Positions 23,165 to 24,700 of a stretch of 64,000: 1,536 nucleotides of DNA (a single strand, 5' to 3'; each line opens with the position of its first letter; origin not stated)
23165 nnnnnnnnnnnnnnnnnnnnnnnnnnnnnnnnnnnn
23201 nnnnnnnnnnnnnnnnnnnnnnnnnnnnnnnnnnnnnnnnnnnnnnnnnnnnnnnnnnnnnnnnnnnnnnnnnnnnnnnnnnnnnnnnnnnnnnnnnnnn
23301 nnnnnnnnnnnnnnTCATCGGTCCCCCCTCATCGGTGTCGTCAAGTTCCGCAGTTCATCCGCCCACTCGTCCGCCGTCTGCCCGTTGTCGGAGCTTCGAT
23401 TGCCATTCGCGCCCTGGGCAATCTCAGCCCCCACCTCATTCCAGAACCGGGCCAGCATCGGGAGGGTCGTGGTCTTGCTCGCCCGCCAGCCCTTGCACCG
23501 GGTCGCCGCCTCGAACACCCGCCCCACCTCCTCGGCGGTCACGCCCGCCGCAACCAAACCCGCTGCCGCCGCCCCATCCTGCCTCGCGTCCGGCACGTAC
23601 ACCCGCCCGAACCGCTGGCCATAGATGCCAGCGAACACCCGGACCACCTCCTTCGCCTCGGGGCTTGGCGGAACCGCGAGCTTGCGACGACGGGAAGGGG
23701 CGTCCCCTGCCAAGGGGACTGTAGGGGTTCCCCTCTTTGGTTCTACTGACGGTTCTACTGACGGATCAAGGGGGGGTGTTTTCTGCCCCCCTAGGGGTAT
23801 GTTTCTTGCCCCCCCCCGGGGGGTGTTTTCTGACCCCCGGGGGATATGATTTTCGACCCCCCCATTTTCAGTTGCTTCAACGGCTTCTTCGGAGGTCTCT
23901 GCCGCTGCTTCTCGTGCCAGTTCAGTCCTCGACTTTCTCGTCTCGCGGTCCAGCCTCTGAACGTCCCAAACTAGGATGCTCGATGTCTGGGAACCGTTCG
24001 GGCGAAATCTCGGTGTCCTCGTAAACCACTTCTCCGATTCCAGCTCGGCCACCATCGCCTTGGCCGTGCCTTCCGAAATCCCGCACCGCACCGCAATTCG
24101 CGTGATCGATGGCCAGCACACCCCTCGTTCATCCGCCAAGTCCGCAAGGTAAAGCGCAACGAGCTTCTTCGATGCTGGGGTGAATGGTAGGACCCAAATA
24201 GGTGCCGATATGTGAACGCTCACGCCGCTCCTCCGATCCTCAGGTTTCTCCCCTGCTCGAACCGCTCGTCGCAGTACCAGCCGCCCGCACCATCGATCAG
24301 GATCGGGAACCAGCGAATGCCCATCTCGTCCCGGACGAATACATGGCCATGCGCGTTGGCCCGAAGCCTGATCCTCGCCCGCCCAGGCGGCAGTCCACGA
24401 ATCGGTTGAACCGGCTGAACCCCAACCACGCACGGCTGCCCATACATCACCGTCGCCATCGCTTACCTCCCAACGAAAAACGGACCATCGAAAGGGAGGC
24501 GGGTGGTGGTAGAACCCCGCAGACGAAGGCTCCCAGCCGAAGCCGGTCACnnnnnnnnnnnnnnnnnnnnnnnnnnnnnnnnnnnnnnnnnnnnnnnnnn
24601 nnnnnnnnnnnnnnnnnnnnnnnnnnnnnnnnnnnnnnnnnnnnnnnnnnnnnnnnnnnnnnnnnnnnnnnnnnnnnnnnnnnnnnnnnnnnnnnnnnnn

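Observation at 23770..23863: Iteron-like G-run / T-rich core / C-run repeats embedded in the replication-initiator gene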

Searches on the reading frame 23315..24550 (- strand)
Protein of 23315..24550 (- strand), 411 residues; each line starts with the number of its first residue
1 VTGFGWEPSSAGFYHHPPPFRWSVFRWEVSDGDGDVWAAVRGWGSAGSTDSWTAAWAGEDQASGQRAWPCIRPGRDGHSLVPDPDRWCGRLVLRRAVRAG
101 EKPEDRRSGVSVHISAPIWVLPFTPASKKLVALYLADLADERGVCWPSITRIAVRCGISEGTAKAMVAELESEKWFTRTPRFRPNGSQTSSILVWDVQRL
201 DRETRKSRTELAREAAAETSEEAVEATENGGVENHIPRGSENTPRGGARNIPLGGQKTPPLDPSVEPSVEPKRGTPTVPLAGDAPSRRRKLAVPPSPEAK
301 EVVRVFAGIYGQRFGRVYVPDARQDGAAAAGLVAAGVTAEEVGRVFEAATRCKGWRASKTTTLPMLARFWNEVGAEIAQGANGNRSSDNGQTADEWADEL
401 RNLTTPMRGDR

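Call 3: search_protein_families(library=pfam, proteins=[window:23315-24550:-], max_evalue=0.01)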
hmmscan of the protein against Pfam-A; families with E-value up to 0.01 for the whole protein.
window:23315-24550:- (411 aa): 1 family
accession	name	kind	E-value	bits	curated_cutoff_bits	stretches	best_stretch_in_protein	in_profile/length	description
PF13730.12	HTH_36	-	3e-09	37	25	1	127-174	6-53/55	Helix-turn-helix domain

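Call 6: search_protein_families(library=phrogs, proteins=[window:23315-24550:-], max_evalue=0.001)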
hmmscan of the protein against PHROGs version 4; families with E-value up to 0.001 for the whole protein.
window:23315-24550:- (411 aa): 12 families
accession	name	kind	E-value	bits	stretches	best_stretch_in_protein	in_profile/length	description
phrog_1032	-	DNA, RNA and nucleotide metabolism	1.4e-19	72.2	1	110-278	1-172/281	replication initiation protein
phrog_391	-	DNA, RNA and nucleotide metabolism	2e-16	61.5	1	124-272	15-158/298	replication initiation O-like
phrog_270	-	DNA, RNA and nucleotide metabolism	3.1e-12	47.5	1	116-263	37-152/383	replication initiation protein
phrog_6643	-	DNA, RNA and nucleotide metabolism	5.8e-12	46.7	1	119-252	10-147/313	replication initiation protein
phrog_11896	-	DNA, RNA and nucleotide metabolism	9.9e-12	46.3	1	127-211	21-103/225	primosomal protein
phrog_8540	-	DNA, RNA and nucleotide metabolism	2.5e-10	41.9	1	127-245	18-133/196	replication initiation O-like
phrog_4617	-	DNA, RNA and nucleotide metabolism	4.4e-07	30.8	1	119-191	10-82/223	replication initiation protein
phrog_345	-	DNA, RNA and nucleotide metabolism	5.5e-07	30.6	1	126-228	47-149/297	replication initiation O-like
phrog_678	-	DNA, RNA and nucleotide metabolism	1.8e-06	28.8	1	132-210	76-150/346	replication initiation O-like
phrog_428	-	DNA, RNA and nucleotide metabolism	3.7e-06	27.4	1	128-208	107-189/455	replication initiation protein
phrog_8102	-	DNA, RNA and nucleotide metabolism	9e-05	22.7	1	139-238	51-150/337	replication initiation protein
phrog_186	-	DNA, RNA and nucleotide metabolism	0.00071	20.3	1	125-222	40-131/308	DnaD-like helicase loader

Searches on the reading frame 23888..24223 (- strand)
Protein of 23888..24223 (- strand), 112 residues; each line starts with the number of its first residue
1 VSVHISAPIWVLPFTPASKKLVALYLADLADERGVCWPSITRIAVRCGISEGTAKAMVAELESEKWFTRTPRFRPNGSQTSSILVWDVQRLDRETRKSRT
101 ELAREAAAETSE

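Call 45: find_homologous_proteins(query=window:23888-24223:-, max_evalue=0.001)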
Query window:23888-24223:-: 21 candidates shared short words with the query, none scored E <= 0.001.

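Call 61: search_protein_representatives(protein=window:23888-24223:-)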
Query: 112 residues. Proteins with E-value up to 0.001 (for the whole library): 3388; up to 1e-10: 49; up to 1e-30: 0. The best 150 are listed.
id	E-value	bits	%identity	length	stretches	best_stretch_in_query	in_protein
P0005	5.5e-24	100.4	47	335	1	1-108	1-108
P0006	1.9e-22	95.5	48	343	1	1-106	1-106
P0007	2.1e-20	88.9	44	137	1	1-105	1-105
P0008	1.0e-17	80.3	42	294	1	1-107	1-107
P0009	9.5e-17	77.2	41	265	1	1-107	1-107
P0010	7.3e-16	74.3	30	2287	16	64-104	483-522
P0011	1.4e-15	73.5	48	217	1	1-84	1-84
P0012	2.0e-15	72.9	43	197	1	1-97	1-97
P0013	1.2e-14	70.5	35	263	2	19-86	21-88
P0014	1.5e-14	70.1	46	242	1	1-84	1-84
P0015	1.6e-14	70.0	45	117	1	1-90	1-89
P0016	2.7e-14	69.3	45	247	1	1-86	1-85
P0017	3.6e-14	68.9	40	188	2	18-82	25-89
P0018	4.0e-14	68.7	46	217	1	1-85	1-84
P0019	6.1e-14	68.2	48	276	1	1-91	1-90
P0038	2.4e-11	59.8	45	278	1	1-76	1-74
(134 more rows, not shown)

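Call 65: find_encoding_contigs(protein=P0005, flank=3000, max_places=2)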
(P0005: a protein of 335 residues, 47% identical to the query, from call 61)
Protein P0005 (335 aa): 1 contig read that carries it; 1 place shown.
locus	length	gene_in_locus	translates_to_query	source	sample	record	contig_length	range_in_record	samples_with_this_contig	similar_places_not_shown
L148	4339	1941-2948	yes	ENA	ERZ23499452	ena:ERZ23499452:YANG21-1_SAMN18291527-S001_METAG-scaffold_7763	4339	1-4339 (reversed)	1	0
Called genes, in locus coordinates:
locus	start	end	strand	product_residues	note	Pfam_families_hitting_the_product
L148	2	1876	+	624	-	?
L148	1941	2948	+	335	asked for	PF13730:HTH_36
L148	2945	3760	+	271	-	PF01695:IstB_IS21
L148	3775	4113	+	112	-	-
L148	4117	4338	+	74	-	?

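Call 66: find_encoding_contigs(protein=P0006, flank=3000, max_places=2)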
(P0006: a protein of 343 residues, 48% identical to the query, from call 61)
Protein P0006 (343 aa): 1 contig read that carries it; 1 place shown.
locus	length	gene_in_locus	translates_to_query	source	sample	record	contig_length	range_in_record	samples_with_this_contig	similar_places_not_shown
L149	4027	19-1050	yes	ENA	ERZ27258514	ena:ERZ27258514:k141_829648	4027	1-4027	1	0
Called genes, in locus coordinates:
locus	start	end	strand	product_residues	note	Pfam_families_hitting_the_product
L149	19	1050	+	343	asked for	PF13730:HTH_36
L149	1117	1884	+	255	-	PF01695:IstB_IS21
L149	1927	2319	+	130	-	-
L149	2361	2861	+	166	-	PF13083:KH_KhpA-B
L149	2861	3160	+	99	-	-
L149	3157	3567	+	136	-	-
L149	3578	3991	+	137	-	-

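Call 70: find_encoding_contigs(protein=P0038, flank=1500, max_places=1)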
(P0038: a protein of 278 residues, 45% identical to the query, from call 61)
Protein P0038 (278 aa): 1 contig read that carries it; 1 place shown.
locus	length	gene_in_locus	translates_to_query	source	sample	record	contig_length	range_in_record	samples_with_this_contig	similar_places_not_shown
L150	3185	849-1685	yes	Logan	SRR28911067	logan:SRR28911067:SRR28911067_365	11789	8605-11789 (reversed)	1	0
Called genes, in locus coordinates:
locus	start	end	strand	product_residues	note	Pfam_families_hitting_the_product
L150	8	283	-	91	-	-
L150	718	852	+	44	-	-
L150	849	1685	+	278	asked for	PF13730:HTH_36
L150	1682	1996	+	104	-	PF00436:SSB (weak)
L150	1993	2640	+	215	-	-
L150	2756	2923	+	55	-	-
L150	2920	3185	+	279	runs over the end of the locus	-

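Call 71: find_encoding_contigs(protein=P0009, flank=1500, max_places=1)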
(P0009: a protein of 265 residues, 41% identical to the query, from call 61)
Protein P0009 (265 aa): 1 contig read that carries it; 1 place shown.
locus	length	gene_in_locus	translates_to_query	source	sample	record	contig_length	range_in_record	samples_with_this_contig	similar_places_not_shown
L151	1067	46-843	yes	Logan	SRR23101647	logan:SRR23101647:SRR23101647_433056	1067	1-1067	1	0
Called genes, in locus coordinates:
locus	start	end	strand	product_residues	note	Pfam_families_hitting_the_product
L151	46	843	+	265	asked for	PF13730:HTH_36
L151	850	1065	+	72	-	?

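Call 72: find_encoding_contigs(protein=P0016, flank=1500, max_places=1)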
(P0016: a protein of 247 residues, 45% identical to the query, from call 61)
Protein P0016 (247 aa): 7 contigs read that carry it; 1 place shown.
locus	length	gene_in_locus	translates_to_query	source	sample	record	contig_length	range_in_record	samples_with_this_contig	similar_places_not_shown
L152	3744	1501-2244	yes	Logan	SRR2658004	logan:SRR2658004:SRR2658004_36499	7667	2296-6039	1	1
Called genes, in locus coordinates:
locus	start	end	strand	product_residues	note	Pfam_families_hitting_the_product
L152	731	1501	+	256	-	PF08346:AntA, PF03374:ANT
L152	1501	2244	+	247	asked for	PF21984:DnaD_N (weak), PF13730:HTH_36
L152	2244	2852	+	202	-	-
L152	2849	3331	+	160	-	PF05869:Dam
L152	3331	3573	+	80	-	-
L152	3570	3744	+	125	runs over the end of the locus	-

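Call 87: search_dna_similar(query=window:23888-24223:-, collection=phages, mode=protein, max_evalue=0.001, max_rows=40)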
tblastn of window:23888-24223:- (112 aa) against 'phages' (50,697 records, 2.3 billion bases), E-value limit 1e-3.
Records with a match: 262; places in all: 262; records where one place covers at least 80% of the query: 6.
Best place of each record, by identity: <60% 262.
By first word of the organism name: Vibrio 161; Escherichia 24; Klebsiella 21; Pseudomonas 20; Bacteriophage 7; Salmonella 5; Shigella 5; Stx2a-converting 4; Yersinia 3; Stx2-converting 3; and 7 more.
By host as written in the record: - 163; Klebsiella pneumoniae 15; Pseudomonas aeruginosa 13; Escherichia coli 10; Salmonella sp. 5; Escherichia coli K-12 4; Vibrio crassostreae 4; Escherichia coli ECOR13 3; and 37 more.
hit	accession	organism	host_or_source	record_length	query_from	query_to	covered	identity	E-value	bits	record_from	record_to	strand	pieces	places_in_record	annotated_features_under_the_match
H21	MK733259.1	Yersinia phage YeP1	Yersinia enterocolitica ...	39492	1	91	81%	34.0%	3e-9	58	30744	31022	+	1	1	replication protein O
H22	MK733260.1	Yersinia phage YeP2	Yersinia enterocolitica ...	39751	1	91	81%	34.0%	3e-9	58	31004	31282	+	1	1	replication protein O | hypothetical protein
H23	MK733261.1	Yersinia phage YeP3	Yersinia enterocolitica QH2012-y91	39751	1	91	81%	34.0%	3e-9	58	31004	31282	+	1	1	replication protein O | hypothetical protein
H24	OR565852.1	Citrobacter phage phiNP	Citrobacter rodentium DBS100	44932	1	91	81%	34.0%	2e-7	53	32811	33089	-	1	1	rep: replication protein O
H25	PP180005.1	Escherichia phage mEp554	Escherichia coli K-12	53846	1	85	76%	34.9%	6e-6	49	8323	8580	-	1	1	DNA replication protein O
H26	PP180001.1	Escherichia phage mEp010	Escherichia coli K-12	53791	1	85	76%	34.9%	7e-6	49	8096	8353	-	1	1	DNA replication protein O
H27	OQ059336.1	Psychrobacter phage vB_PmaS_Y8A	Psychrobacter sp.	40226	1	93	83%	30.9%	1e-4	45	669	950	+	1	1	helix-turn-helix domain protein | AntA/AntB antirepressor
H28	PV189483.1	Klebsiella phage KpnBHU6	Klebsiella pneumoniae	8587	1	91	81%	30.9%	2e-5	47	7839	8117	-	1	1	record has no annotation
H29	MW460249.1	Pseudomonas phage Itty13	Pseudomonas aeruginosa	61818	1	72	64%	38.9%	8e-5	45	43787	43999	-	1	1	primosomal protein I | hypothetical protein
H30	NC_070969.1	Pseudomonas phage Itty13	Pseudomonas aeruginosa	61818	1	72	64%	38.9%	8e-5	45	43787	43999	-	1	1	replication initiation protein | hypothetical protein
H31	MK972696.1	Salmonella phage Si3 KFo-2019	Salmonella sp.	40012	1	86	77%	32.6%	3e-6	50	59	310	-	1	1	hypothetical protein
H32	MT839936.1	Bacteriophage sp.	human fecal samples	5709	9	83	67%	37.3%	2e-7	53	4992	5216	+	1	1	record has no annotation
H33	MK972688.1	Salmonella phage SI8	Salmonella sp.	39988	1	82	73%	34.1%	6e-5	46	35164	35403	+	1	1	helix-turn-helix domain-containing protein | hypothetical protein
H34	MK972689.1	Salmonella phage SF6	Salmonella sp.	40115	1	82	73%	34.1%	6e-5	46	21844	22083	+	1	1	helix-turn-helix domain-containing protein | hypothetical protein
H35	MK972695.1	Salmonella phage SI5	Salmonella sp.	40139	1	82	73%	34.1%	8e-5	45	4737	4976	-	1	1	helix-turn-helix domain-containing protein | hypothetical protein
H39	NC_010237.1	Escherichia phage Min27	Escherichia coli O157:H7 str. Min27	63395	1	82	73%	32.9%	1e-4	45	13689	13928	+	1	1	O: replication initiation O-like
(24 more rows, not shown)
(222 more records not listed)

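Call 88: get_annotated_region(hit=H39, flank=2000)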
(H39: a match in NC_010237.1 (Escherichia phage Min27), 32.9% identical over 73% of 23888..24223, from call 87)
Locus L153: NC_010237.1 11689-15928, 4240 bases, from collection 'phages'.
description: Enterobacteria phage Min27, complete genome.
organism: Escherichia phage Min27 (NCBI taxid 489779)
taxonomy: Viruses; Duplodnaviria; Heunggongvirae; Uroviricota; Caudoviricetes; Sepvirinae; Traversvirus; Traversvirus min27
host: Escherichia coli O157:H7 str. Min27; source: -; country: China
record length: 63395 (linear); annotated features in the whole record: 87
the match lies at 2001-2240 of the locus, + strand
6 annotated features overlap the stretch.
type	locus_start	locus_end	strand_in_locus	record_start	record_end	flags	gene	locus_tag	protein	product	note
CDS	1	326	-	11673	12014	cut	-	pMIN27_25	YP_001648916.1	DUF3024 domain-containing protein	-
CDS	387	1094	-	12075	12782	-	cI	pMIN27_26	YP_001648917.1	transcriptional repressor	similar to CI protein of bacteriophage H19B and HK022; maintain lysogenic state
CDS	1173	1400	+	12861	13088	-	cro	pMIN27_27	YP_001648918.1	transcriptional repressor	similar to Cro protein of bacteriophage HK022; transcriptional activator/repressor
CDS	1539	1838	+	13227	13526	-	cII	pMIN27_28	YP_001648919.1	CII-like transcriptional activator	similar to CII protein of bacteriophage 21, transcriptional activator; establishment of lysogenic state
CDS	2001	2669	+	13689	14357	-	O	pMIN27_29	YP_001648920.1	replication initiation O-like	similar to a replication protein of Shigella flexneri phage V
CDS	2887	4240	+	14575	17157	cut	P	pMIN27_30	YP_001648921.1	putative replication protein P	similar to a putative phage protein of Shigella flexneri 5 strain 8401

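Call 89: get_annotated_region(hit=H21, flank=2000)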
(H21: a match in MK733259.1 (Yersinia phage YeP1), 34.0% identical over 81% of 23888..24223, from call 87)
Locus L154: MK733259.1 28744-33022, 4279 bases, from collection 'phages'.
description: Yersinia phage YeP1, complete genome.
organism: Yersinia phage YeP1 (NCBI taxid 2562809)
taxonomy: Viruses; Duplodnaviria; Heunggongvirae; Uroviricota; Caudoviricetes
host: Yersinia enterocolitica BJ2014-1008329276; source: -; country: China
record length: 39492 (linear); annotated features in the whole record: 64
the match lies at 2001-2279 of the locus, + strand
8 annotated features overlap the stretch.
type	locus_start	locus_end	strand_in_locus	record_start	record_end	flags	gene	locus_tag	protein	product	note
CDS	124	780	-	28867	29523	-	-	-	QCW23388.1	SOS-response repressor and protease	SOS-response repressor and protease LexA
CDS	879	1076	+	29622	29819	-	-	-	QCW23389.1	hypothetical protein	-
CDS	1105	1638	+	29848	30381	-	-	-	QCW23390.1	hypothetical protein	-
CDS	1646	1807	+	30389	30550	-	-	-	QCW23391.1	hypothetical protein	-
CDS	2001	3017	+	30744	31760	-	-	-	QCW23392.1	replication protein O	-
CDS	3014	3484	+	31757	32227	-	-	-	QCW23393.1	hypothetical protein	-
CDS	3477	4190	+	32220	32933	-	-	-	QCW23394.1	DNA adenine methylase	-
CDS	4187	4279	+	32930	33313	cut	-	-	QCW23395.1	holliday junction resolvase /crossover junction endodeoxyribonuclease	Holliday junction resolvase / Crossover junction endodeoxyribonuclease rusA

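Call 92: predict_structure(alignment_id=A2)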
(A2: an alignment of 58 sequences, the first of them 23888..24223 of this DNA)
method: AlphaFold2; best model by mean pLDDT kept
length: 112 residues; sequences in the alignment: 58
mean_pLDDT: 95.6   pTM: 0.84
mean pLDDT of the five models: 95.6, 95.0, 94.7, 94.5, 94.2
residues with pLDDT >= 90: 101; 70-90: 11; 50-70: 0; < 50: 0
segments of 3 or more residues with pLDDT < 50: none
pLDDT, mean of each block of 10 residues (from residue 1): 94 97 98 96 98 98 97 88 95 97 96 89
secondary structure, 60 per line:
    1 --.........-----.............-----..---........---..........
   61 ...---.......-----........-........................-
elements in order: H3-11 H17-29 H40-47 H51-63 E67-73 E79-86 H88-111

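Call 95: fold_search(model_id=the predicted structure, library=pdb)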
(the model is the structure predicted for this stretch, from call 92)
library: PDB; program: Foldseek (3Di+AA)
matches with E <= 10: 1602; with E <= 0.001: 2
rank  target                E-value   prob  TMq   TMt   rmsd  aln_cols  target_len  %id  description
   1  3r0a_B                5.7e-04  1.00  0.52  0.48   5.8       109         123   13  Possible transcriptional regulator from Methanosarcina mazei Go1 (gi 21227196) (released 2011-03-23)
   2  3r0a_A                6.5e-04  1.00  0.52  0.50   5.7       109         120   13  Possible transcriptional regulator from Methanosarcina mazei Go1 (gi 21227196) (released 2011-03-23)
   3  6xjf_G                1.1e-03  1.00  0.53  0.55   4.9       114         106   13  X-ray crystal structure of Pyrococcus furiosus general transcription factor TFE-alpha (SeMet labeled protein) (released 2020-07-08)
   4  2nyx_B                1.4e-03  1.00  0.51  0.41   6.1       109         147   16  Crystal structure of RV1404 from Mycobacterium tuberculosis (released 2006-12-05)
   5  4zzl_A                1.7e-03  1.00  0.47  0.38   6.6       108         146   15  MexR R21W derepressor mutant causing multidrug resistance in P. aeruginosa by mexAB-oprM efflux pump expression (released 2016-07-27)
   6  4yif_B                1.8e-03  1.00  0.50  0.42   5.9       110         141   14  Crystal structure of Rv0880 (released 2015-06-10)
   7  5gpy_A                2.1e-03  1.00  0.56  0.39   4.9       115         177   10  Crystal structure of the human TFIIE complex (released 2016-11-02)
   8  6xjf_A                2.3e-03  1.00  0.50  0.54   5.6       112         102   15  X-ray crystal structure of Pyrococcus furiosus general transcription factor TFE-alpha (SeMet labeled protein) (released 2020-07-08)
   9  4yif_C                2.3e-03  1.00  0.48  0.41   6.4       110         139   16  Crystal structure of Rv0880 (released 2015-06-10)
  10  5h3r_B                2.3e-03  1.00  0.44  0.37   6.9       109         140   14  Crystal Structure of mutant MarR C80S from E.coli complexed with operator DNA (released 2017-08-02)
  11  6xjf_B                2.4e-03  1.00  0.53  0.57   5.4       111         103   14  X-ray crystal structure of Pyrococcus furiosus general transcription factor TFE-alpha (SeMet labeled protein) (released 2020-07-08)
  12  7nvs_W                2.4e-03  1.00  0.54  0.36   5.0       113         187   10  RNA polymerase II core pre-initiation complex with closed promoter DNA in proximal position (released 2021-05-05)
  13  1s3j_B                2.4e-03  1.00  0.49  0.41   6.3       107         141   18  X-ray crystal structure of YusO protein from Bacillus subtilis (released 2004-04-13)
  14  1sfx_A                2.7e-03  1.00  0.48  0.49   7.2        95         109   17  X-ray crystal structure of putative HTH transcription regulator from Archaeoglobus fulgidus (released 2004-08-03)
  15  1s3j_A                2.7e-03  1.00  0.47  0.39   6.4       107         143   19  X-ray crystal structure of YusO protein from Bacillus subtilis (released 2004-04-13)
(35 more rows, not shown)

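Call 100: search_protein_families(library=pfam, proteins=[L153:2001-2669:+, L154:2001-3017:+], max_evalue=0.01)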
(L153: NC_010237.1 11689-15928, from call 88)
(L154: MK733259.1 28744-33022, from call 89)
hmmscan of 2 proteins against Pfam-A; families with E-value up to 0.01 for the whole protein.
L153:2001-2669:+ (222 aa): 10 families
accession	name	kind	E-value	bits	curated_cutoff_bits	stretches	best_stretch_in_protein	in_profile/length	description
PF13730.12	HTH_36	-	3.7e-14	52.7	25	1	17-67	5-55/55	Helix-turn-helix domain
PF13412.12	HTH_24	-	4.8e-05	23.3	21.9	1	39-68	19-48/48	Winged helix-turn-helix DNA-binding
PF12840.13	HTH_20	-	0.00034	21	27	1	43-69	24-50/51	Helix-turn-helix domain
PF24033.1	DUF7342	-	0.00054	20.4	31.6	1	41-96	21-76/150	Family of unknown function (DUF7342)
PF01022.26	HTH_5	-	0.001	19.3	22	1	45-68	23-46/47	Bacterial regulatory protein, arsR family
PF00392.27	GntR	-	0.001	19.1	27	1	34-71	21-58/64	Bacterial regulatory proteins, gntR family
PF09339.16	HTH_IclR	-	0.0032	17.7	22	1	42-69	23-50/52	IclR helix-turn-helix domain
PF08279.18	HTH_11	-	0.0033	17.7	25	1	44-65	22-43/55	HTH domain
PF21984.2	DnaD_N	-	0.0067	17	27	0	22-74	20-72/101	DnaD N-terminal domain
PF25213.1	HVO_A0261_N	-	0.0073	16.6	35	0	42-70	29-57/86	HVO_A0261 N-terminal domain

L154:2001-3017:+ (338 aa): 6 families
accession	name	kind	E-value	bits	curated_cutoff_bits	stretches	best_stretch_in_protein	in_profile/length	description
PF09524.15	Phg_2220_C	-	1.4e-20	73.6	27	1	171-242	1-72/73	Conserved phage C-terminus (Phg_2220_C)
PF13730.12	HTH_36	-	1.3e-11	44.5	25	1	25-70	10-55/55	Helix-turn-helix domain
PF00392.27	GntR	-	3.4e-05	23.9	27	1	41-76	25-60/64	Bacterial regulatory proteins, gntR family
PF07848.18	PaaX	-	0.0012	19.5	24.8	1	45-75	28-58/70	PaaX-like protein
PF13551.12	HTH_29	-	0.002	18.6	28.1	1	42-81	14-53/64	Winged helix-turn helix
PF21984.2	DnaD_N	-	0.005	17.4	27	1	20-95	16-90/101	DnaD N-terminal domain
